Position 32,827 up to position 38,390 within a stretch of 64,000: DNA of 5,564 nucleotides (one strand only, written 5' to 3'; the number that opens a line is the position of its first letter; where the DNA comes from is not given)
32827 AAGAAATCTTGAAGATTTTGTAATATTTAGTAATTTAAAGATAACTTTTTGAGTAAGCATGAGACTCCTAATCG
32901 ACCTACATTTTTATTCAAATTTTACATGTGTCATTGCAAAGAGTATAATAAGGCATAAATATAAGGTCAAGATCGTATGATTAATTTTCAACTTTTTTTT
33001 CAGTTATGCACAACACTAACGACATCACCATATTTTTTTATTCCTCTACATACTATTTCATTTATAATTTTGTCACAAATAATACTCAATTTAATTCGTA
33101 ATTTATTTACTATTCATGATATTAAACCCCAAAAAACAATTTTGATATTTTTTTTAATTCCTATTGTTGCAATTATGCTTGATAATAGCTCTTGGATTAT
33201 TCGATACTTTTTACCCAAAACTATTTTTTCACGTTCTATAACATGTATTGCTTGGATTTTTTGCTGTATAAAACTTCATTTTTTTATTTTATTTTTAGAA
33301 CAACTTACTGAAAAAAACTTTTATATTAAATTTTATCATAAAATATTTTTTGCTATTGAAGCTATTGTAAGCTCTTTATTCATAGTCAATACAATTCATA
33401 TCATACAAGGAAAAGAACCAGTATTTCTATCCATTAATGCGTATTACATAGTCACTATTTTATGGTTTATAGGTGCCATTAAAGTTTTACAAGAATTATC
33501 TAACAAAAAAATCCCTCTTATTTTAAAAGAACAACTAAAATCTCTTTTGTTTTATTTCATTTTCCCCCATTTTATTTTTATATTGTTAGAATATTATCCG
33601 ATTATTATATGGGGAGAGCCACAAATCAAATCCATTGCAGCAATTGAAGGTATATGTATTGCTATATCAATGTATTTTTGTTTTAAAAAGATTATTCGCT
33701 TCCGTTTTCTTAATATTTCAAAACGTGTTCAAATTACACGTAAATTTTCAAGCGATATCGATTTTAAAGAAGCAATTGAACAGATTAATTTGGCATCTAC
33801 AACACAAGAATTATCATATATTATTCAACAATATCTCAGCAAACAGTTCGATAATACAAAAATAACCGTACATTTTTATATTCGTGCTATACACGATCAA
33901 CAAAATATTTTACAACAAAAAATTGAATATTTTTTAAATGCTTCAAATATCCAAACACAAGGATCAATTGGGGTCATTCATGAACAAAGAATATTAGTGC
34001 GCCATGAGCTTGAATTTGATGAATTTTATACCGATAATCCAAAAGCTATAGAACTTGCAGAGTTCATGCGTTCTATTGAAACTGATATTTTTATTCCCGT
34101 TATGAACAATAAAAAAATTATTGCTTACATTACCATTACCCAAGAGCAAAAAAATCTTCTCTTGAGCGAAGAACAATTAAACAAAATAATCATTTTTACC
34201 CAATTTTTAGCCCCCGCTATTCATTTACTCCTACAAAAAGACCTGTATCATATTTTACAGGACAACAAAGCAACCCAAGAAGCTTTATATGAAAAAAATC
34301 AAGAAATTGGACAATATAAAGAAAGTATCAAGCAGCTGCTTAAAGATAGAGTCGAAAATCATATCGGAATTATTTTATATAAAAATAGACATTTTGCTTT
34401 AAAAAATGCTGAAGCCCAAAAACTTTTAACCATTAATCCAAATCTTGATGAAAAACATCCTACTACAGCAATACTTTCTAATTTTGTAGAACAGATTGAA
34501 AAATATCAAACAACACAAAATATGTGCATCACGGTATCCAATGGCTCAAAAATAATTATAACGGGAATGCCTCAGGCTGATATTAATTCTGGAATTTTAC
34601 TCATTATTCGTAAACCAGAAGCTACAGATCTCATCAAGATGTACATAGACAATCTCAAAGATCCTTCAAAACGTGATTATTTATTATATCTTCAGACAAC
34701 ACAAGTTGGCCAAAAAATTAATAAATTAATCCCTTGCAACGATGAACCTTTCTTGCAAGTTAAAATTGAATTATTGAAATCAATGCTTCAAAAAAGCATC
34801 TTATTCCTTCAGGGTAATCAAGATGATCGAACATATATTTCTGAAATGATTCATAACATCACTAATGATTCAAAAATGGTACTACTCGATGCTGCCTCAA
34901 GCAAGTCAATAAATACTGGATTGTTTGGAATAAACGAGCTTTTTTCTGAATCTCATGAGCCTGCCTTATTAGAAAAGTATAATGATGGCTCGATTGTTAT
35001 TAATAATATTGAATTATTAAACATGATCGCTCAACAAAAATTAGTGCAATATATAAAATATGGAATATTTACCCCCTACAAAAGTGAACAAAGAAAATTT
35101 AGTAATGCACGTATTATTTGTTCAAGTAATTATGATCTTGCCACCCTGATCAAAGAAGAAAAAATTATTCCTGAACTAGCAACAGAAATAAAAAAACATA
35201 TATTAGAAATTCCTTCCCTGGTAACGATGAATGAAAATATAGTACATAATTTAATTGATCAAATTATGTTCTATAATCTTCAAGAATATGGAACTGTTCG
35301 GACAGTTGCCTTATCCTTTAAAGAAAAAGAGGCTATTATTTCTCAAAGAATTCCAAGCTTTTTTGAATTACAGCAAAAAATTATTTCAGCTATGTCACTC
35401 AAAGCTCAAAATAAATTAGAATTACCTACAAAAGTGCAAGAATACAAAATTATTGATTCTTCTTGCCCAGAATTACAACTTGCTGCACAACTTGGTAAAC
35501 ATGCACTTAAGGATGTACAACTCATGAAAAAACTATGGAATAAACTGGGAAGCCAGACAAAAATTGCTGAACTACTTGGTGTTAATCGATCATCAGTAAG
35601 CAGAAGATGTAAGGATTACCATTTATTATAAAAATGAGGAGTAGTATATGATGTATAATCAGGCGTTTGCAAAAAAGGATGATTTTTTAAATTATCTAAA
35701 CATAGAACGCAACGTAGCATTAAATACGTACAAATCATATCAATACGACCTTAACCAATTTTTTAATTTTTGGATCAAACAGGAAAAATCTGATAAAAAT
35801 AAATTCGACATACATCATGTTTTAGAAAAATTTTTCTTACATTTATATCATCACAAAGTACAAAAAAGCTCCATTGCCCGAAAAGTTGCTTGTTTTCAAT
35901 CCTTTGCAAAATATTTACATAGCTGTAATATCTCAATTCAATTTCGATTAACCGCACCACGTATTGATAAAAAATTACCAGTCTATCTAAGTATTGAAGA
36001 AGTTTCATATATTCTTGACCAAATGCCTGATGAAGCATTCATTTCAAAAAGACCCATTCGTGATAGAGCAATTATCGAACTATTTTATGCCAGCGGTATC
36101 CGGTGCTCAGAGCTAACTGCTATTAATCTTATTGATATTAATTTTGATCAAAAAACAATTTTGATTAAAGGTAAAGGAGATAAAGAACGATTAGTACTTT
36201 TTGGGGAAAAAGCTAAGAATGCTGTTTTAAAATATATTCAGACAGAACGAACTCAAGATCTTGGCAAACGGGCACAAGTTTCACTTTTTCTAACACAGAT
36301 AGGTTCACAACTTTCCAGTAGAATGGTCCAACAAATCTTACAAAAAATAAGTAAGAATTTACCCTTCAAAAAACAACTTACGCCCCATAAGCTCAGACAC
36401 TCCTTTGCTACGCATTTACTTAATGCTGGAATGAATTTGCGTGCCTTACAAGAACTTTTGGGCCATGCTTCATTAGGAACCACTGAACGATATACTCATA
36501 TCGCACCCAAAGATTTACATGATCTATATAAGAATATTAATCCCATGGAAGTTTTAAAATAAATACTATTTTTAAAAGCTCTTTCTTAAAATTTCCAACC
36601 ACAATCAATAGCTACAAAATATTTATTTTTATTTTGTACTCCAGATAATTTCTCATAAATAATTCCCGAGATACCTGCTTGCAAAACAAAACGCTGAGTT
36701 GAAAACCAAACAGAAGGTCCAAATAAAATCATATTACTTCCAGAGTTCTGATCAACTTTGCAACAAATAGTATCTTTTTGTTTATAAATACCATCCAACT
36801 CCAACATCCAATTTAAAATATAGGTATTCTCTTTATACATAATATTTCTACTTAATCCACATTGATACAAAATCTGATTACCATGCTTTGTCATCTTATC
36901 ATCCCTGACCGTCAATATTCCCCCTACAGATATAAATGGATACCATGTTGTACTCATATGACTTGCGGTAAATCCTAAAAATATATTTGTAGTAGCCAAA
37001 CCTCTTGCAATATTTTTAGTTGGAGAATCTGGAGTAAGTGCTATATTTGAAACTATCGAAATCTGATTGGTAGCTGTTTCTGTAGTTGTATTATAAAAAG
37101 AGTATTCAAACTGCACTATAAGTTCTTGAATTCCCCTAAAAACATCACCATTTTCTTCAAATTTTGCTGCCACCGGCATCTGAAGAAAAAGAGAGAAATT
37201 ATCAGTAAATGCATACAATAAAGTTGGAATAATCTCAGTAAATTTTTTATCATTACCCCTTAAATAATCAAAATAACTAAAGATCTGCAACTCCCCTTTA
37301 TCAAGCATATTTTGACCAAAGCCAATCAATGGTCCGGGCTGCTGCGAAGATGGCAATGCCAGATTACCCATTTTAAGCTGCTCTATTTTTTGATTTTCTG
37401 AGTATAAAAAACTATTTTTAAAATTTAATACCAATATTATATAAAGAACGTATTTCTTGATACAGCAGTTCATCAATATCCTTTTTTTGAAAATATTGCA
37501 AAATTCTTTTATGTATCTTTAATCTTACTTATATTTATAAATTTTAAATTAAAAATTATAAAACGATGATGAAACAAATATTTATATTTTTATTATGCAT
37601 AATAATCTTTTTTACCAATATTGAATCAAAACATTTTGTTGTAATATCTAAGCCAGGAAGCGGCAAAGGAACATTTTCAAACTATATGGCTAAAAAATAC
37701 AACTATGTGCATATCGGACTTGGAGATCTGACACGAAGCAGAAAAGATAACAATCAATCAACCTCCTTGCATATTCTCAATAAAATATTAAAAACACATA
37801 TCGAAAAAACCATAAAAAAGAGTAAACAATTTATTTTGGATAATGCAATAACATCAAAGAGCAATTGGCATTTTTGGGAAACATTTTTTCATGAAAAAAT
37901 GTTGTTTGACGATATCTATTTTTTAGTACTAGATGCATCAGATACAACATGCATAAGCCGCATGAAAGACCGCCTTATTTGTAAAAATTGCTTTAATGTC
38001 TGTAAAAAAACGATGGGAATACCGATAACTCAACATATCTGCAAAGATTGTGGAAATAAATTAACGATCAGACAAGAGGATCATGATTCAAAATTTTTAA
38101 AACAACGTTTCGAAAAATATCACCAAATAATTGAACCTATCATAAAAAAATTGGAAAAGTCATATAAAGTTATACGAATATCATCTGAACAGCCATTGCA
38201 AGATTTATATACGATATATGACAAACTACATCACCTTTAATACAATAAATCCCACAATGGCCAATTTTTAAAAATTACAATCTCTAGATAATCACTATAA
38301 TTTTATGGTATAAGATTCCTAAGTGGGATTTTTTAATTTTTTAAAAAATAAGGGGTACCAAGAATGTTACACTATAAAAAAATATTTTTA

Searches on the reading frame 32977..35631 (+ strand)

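Call 28: search_protein_families(library=pfam, proteins=[window:32977-35631:+], max_evalue=0.00001)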
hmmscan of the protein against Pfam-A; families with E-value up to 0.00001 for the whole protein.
window:32977-35631:+ (884 aa): 2 families
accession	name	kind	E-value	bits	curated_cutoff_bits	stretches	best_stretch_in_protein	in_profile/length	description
PF00158.32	Sigma54_activat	-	8.7e-08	32.5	20.2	1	618-739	35-163/168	Sigma-54 interaction domain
PF14532.12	Sigma54_activ_2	-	5.2e-07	30.4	25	1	661-748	60-138/138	Sigma-54 interaction domain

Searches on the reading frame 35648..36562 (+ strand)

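Call 28: search_protein_families(library=pfam, proteins=[window:35648-36562:+], max_evalue=0.00001)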
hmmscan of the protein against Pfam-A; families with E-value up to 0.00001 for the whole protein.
window:35648-36562:+ (304 aa): 2 families
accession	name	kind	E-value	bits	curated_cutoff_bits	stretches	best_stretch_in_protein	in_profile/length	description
PF00589.27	Phage_integrase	-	2.9e-41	141.5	27.1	1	116-287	5-170/172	Phage integrase family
PF02899.23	Phage_int_SAM_1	-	1.8e-11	44.6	22.3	1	11-90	2-79/83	Phage integrase, N-terminal SAM-like domain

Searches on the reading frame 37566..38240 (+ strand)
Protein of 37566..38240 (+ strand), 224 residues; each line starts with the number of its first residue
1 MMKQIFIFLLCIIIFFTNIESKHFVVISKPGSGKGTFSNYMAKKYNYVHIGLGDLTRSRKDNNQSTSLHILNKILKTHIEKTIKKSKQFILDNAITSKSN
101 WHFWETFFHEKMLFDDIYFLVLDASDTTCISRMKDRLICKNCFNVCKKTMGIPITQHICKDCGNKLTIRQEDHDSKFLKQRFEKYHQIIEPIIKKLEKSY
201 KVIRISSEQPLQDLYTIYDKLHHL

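Call 28: search_protein_families(library=pfam, proteins=[window:37566-38240:+], max_evalue=0.00001)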
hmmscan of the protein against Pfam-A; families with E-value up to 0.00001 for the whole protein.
window:37566-38240:+ (224 aa): 4 families
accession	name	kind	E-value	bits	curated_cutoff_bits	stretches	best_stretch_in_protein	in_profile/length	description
PF00406.28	ADK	-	1.2e-13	51.9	26.8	1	27-198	2-148/151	Adenylate kinase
PF13207.12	AAA_17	-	8.9e-10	39.4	27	1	30-135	4-121/136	AAA domain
PF13671.12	AAA_33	-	2.3e-07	31.7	27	1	29-136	7-118/143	AAA domain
PF13238.12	AAA_18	-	5.4e-06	27.3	29.4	0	28-136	5-111/128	AAA domain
